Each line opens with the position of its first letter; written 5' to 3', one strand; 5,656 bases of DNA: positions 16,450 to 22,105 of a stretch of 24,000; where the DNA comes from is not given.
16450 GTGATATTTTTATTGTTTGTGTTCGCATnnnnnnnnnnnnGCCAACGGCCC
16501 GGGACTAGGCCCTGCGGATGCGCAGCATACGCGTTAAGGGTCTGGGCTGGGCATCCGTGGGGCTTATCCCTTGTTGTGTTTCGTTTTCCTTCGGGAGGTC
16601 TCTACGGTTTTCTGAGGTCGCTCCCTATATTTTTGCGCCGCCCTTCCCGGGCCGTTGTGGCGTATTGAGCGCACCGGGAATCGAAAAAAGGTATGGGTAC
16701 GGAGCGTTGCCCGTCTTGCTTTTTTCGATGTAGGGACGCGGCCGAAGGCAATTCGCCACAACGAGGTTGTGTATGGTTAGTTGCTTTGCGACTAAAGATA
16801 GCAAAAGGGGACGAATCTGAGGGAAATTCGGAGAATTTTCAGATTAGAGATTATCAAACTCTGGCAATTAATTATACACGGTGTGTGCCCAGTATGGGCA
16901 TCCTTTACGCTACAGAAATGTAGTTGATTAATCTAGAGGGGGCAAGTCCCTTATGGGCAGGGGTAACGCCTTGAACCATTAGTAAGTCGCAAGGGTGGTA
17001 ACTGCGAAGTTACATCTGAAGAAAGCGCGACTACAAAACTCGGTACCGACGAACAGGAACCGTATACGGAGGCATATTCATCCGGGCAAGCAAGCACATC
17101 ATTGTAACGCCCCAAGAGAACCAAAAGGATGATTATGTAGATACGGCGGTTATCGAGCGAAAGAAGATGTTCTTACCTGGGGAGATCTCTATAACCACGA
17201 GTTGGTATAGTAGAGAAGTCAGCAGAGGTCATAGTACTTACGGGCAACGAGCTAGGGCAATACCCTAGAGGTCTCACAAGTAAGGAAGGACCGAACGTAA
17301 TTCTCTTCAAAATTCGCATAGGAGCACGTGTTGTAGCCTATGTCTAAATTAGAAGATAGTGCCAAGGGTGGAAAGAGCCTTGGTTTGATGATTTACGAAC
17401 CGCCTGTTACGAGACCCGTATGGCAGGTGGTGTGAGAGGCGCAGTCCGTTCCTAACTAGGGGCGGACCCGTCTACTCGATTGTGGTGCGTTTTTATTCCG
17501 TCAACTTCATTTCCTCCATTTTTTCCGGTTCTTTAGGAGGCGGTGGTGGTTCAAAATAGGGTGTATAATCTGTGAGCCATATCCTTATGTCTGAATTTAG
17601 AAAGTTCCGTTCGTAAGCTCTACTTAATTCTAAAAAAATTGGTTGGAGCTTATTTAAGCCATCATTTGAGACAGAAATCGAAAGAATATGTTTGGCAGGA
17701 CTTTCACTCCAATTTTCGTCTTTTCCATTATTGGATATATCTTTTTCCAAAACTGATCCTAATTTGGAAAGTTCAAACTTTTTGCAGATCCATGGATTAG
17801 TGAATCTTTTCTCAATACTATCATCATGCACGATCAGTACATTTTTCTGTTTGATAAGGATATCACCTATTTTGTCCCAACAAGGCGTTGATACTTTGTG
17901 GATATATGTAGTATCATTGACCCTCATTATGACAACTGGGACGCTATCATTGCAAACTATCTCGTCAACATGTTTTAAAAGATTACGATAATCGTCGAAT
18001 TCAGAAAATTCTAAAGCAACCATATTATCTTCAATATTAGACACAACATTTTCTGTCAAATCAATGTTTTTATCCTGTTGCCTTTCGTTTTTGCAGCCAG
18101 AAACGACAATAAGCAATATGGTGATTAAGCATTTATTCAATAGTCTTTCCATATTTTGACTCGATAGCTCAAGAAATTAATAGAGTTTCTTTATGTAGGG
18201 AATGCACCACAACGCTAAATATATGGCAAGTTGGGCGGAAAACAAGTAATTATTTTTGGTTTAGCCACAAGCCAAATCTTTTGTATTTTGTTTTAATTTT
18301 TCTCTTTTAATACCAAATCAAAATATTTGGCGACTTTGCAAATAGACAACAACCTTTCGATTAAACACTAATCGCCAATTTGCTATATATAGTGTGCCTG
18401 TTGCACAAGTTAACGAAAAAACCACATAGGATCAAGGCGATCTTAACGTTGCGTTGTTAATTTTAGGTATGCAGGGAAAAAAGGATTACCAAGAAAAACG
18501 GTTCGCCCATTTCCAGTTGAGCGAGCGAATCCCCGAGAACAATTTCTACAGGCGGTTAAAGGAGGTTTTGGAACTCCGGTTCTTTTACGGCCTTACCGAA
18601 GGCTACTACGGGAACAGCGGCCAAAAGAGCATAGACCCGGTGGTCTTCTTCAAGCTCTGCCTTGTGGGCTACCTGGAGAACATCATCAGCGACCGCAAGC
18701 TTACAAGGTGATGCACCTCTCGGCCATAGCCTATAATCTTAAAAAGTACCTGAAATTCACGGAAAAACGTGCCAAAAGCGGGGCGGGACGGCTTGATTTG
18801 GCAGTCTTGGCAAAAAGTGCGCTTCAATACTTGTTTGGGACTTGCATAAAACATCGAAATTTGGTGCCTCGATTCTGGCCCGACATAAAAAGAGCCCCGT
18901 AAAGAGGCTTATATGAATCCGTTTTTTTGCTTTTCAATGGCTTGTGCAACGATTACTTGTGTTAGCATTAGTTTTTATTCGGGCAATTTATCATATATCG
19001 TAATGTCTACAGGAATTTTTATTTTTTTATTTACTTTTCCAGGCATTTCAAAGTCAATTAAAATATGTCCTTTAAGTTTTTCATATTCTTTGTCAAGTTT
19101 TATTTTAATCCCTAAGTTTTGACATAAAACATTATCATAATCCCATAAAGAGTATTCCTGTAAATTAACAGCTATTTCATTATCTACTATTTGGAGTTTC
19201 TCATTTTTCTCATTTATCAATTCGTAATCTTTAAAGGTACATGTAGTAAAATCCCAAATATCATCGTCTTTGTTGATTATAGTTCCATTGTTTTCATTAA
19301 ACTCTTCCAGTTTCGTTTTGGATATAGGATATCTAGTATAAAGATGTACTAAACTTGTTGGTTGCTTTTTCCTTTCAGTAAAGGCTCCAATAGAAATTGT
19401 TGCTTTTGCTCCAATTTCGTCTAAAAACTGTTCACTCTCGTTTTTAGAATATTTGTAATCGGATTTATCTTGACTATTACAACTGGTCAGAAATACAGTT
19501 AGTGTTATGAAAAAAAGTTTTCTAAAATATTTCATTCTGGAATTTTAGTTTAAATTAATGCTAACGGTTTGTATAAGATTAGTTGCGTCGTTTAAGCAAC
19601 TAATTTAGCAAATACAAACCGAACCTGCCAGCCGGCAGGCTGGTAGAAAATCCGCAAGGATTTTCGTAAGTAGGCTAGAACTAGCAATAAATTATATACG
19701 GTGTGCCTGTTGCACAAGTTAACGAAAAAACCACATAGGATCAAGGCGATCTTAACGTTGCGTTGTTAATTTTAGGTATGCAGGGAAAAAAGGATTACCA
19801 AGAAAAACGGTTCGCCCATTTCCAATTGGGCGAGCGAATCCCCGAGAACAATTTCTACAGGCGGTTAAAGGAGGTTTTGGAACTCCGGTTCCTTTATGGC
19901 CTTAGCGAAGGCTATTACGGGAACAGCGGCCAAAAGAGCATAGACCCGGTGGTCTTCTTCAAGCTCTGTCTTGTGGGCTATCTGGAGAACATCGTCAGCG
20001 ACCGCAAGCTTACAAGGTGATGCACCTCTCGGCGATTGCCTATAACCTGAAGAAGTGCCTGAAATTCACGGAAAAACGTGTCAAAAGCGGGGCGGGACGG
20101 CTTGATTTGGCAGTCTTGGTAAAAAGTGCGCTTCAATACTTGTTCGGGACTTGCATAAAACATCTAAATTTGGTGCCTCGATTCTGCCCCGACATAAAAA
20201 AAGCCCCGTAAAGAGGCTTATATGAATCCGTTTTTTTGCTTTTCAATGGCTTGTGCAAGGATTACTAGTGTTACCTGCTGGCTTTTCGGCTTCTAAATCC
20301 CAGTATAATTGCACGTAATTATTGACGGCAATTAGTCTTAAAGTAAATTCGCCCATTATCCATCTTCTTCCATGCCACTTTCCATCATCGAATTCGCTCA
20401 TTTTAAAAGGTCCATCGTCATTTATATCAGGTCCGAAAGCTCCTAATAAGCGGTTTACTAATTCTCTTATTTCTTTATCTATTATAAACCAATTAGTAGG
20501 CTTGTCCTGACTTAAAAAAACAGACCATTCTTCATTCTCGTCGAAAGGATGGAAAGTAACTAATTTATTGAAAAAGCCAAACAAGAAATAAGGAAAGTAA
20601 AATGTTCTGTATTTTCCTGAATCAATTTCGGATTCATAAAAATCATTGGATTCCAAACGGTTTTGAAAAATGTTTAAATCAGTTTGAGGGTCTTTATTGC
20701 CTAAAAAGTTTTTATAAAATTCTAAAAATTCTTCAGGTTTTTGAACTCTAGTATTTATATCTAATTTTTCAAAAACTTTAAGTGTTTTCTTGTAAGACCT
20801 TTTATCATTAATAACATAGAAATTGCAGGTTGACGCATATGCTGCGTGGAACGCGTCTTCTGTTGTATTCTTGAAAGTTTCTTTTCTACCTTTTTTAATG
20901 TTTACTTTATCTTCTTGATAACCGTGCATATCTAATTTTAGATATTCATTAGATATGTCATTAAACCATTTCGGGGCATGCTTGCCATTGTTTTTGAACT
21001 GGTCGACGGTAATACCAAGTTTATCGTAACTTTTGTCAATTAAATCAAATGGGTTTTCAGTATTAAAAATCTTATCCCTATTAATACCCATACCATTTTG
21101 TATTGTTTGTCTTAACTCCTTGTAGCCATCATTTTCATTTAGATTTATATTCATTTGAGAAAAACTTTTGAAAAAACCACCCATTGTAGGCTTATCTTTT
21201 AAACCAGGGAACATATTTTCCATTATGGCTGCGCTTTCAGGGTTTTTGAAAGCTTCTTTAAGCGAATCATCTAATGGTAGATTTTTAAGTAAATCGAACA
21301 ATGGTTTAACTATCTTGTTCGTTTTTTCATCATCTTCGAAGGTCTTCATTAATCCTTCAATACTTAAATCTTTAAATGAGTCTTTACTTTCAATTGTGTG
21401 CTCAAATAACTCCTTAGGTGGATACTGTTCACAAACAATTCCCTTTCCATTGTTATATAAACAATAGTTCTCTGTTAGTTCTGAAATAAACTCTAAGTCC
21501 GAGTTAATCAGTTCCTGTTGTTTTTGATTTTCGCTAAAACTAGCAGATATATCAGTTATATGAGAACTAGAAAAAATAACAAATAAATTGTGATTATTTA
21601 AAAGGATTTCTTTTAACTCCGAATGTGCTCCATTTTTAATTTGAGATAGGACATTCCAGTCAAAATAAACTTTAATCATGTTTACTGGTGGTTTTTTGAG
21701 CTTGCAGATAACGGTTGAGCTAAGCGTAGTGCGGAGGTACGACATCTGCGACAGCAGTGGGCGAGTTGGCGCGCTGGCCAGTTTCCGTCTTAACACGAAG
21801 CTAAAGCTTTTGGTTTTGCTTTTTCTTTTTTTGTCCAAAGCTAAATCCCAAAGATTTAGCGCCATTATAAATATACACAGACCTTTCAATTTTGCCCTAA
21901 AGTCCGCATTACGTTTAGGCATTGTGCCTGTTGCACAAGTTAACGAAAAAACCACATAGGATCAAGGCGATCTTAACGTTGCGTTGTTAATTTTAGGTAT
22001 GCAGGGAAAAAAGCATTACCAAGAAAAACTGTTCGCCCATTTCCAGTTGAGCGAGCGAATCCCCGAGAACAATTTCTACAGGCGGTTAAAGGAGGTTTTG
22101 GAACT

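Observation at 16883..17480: ORF-less group II intron (class C-like) inserted just 3' of a hairpin and antisense to the genes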

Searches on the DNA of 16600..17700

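Call 4: search_rna_families(source=window, start=16600, end=17700, threshold=evalue, max_evalue=10, show_alignments=6)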
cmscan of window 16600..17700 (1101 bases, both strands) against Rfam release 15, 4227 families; matches with E-value up to 10: 3.
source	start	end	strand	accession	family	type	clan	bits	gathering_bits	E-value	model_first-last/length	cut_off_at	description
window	16998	17172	+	RF02001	group-II-D1D4-3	Intron;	CL00102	128.7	32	6.2e-28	1-170/170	no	Group II catalytic intron D1-D4-3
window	17191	17291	+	RF01998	group-II-D1D4-1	Intron;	CL00102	43.5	35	2.5e-06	1-84/84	no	Group II catalytic intron D1-D4-1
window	16602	16617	+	RF00571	SNORD65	Gene; snRNA; snoRNA; CD-box;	CL00057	13.6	41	7.1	58-73/73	no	Small nucleolar RNA SNORD65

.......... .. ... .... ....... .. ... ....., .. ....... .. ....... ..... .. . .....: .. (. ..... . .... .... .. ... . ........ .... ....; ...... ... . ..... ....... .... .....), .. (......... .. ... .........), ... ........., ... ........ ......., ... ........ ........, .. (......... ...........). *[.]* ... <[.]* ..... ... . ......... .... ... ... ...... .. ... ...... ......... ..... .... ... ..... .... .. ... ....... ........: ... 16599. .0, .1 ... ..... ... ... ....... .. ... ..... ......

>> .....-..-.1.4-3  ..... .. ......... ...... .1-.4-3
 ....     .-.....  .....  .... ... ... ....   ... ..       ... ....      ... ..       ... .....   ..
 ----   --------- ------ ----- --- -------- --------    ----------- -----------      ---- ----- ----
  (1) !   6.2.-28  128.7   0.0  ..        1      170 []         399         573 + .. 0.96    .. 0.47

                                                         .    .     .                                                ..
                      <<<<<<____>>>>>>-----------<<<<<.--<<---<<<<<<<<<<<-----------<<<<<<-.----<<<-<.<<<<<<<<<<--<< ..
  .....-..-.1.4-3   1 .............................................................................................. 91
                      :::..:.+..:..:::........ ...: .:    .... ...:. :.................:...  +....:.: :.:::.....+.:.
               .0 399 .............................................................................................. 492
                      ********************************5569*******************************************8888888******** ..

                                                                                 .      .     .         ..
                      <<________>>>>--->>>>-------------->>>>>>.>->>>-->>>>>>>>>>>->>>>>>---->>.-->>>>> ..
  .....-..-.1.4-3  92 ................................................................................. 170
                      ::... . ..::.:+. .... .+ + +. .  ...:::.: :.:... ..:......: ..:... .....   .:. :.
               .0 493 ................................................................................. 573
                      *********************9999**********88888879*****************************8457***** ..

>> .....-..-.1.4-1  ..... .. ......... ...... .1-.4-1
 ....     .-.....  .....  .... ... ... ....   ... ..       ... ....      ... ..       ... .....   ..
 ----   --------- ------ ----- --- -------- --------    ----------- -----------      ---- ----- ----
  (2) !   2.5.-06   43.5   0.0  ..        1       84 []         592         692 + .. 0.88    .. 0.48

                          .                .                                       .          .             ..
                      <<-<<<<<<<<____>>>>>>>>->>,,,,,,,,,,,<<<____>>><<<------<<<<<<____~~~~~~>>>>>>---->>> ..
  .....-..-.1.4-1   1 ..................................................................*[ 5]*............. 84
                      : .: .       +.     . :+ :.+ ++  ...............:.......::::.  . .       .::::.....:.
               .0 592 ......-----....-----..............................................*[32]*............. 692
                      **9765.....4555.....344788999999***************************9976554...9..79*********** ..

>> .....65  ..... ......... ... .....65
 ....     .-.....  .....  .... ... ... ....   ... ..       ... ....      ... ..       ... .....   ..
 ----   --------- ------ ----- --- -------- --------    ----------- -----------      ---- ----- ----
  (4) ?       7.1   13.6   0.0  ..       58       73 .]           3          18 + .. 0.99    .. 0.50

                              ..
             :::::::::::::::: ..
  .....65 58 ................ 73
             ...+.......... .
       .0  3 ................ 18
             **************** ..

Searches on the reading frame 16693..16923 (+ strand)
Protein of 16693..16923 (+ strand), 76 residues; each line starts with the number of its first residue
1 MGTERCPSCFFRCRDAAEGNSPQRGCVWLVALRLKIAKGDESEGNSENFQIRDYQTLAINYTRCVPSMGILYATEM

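Call 8: search_protein_families(library=pfam, proteins=[window:16693-16923:+], max_evalue=0.01)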
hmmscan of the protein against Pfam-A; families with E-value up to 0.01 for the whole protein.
window:16693-16923:+ (76 aa): 0 families

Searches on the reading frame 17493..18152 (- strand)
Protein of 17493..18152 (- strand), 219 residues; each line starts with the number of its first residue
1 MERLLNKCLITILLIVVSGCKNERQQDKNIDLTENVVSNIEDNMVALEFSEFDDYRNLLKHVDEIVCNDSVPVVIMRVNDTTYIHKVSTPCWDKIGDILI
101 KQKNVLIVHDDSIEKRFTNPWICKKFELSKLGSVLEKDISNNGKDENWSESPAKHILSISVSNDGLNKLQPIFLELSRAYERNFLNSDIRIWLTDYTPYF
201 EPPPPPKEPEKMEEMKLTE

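Call 7: search_protein_families(library=pfam, proteins=[window:17493-18152:-], max_evalue=0.01)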
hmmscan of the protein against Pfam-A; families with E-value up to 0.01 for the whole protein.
window:17493-18152:- (219 aa): 0 families

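Call 16: find_encoding_contigs(protein=window:17493-18152:-, flank=10000, max_places=6)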
Protein window:17493-18152:- (219 aa): no gene with exactly this product is on record in the collection.

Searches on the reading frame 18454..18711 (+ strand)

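Call 8: search_protein_families(library=pfam, proteins=[window:18454-18711:+], max_evalue=0.01)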
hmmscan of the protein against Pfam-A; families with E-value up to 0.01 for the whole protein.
window:18454-18711:+ (85 aa): 1 family
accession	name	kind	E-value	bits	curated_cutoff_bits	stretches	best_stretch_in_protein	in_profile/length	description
PF05598.16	DUF772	-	4.7e-07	30.2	23.1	1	56-84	1-29/74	Transposase domain (DUF772)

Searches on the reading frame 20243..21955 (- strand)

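Call 8: search_protein_families(library=pfam, proteins=[window:20243-21955:-], max_evalue=0.01)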
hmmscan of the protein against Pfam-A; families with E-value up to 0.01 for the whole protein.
window:20243-21955:- (570 aa): 1 family
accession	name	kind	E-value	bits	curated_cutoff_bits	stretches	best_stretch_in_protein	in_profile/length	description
PF05020.20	zf-NPL4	-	0.0098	16.4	25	0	18-64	25-71/145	NPL4 family, putative zinc binding region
